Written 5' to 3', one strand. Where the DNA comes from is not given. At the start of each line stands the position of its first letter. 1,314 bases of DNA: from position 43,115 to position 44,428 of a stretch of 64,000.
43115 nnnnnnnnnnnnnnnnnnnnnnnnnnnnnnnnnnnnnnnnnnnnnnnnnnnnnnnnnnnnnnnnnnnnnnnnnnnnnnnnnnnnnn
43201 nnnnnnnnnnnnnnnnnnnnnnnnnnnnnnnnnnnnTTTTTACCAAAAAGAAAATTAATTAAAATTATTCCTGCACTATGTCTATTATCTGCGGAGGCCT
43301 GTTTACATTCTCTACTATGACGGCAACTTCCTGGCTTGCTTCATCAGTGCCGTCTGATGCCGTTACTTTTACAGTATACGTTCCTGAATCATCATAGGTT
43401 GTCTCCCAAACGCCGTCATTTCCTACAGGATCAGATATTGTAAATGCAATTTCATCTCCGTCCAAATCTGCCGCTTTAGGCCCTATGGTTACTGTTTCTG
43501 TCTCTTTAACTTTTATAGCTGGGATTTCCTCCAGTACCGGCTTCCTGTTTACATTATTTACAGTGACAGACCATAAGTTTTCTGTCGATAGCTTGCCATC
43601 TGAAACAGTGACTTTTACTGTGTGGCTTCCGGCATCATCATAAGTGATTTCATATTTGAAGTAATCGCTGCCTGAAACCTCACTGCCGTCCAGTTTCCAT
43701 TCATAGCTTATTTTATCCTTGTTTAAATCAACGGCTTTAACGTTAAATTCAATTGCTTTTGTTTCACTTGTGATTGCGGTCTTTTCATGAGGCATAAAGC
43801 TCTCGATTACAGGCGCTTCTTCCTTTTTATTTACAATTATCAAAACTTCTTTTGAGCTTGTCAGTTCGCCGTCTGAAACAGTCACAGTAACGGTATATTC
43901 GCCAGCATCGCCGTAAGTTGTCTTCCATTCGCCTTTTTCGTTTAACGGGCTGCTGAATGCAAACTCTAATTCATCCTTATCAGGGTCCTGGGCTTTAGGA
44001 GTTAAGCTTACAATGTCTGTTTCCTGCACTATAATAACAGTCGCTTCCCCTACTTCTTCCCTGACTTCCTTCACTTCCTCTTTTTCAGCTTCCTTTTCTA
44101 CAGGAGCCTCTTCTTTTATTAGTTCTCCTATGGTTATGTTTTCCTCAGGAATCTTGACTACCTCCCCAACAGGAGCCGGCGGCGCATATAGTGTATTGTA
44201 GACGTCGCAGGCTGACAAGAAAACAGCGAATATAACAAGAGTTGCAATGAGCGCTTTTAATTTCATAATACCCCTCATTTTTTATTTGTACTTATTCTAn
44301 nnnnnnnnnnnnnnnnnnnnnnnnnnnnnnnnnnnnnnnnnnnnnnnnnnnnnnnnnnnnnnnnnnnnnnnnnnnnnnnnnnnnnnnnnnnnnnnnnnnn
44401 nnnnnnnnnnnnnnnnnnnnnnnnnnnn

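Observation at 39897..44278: Membrane-anchored inhibitory serpin next to two paralogous PKD-repeat surface proteins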

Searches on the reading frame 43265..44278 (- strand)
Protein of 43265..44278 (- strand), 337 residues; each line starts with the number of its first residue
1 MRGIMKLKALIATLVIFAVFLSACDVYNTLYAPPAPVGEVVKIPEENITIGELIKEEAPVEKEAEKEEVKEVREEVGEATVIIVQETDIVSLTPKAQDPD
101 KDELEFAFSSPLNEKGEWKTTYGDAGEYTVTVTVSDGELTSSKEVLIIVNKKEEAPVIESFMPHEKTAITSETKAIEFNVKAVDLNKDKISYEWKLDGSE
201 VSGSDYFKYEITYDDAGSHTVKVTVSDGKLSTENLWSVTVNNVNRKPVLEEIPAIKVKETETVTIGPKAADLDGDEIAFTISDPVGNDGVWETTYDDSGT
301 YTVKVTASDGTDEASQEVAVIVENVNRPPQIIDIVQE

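Call 3: search_protein_families(library=pfam, proteins=[window:43265-44278:-], max_evalue=0.01)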
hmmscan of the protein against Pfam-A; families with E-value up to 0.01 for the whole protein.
window:43265-44278:- (337 aa): 16 families
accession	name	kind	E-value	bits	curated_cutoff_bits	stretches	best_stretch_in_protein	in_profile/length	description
PF00801.26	PKD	-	5e-15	55.7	23.5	3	177-233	18-73/80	PKD domain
PF17963.7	Big_9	-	1.4e-13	52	23.6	3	244-319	1-87/89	Bacterial Ig domain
PF18911.6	PKD_4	-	2.1e-13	50.6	27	1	166-230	10-73/85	PKD domain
PF07679.22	I-set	-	5.4e-06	26.8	23.7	0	294-320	64-90/90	Immunoglobulin I-set domain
PF05345.18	He_PIG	-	8.2e-05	23.4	24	0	120-147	65-93/96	Putative Ig domain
PF13895.12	Ig_2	-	0.00018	22.1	27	0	186-233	25-73/79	Immunoglobulin domain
PF06832.18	BiPBP_C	-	0.00026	21.3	26.8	0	152-231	8-86/90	Penicillin-Binding Protein C-terminus Family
PF20242.3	Emfourin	-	0.00027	21.7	27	0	201-232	51-81/91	Emfourin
PF19410.4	DUF5980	-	0.00068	20.5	27.1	0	124-150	68-94/97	Family of unknown function (DUF5980)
PF25275.1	Golvesin_C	-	0.0011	19.5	31.6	0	287-317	41-71/132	Golvesin C-terminal domain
PF16820.11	PKD_3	-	0.0026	18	26.3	0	186-225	29-66/68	PKD-like domain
PF13620.12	CarboxypepD_reg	-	0.0046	17.7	32.3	0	287-324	36-73/82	Carboxypeptidase regulatory-like domain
PF18981.6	InlK_D3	-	0.0046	17.5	25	0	296-322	47-73/75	Internalin K domain (D3/D4)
PF23560.1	GBD_Hemicentin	-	0.0068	16.7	27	0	288-307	78-97/100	Hemicentin galactose-binding domain-like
PF09134.16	Invasin_D3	-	0.008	17.1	33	0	272-318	38-80/98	Invasin, domain 3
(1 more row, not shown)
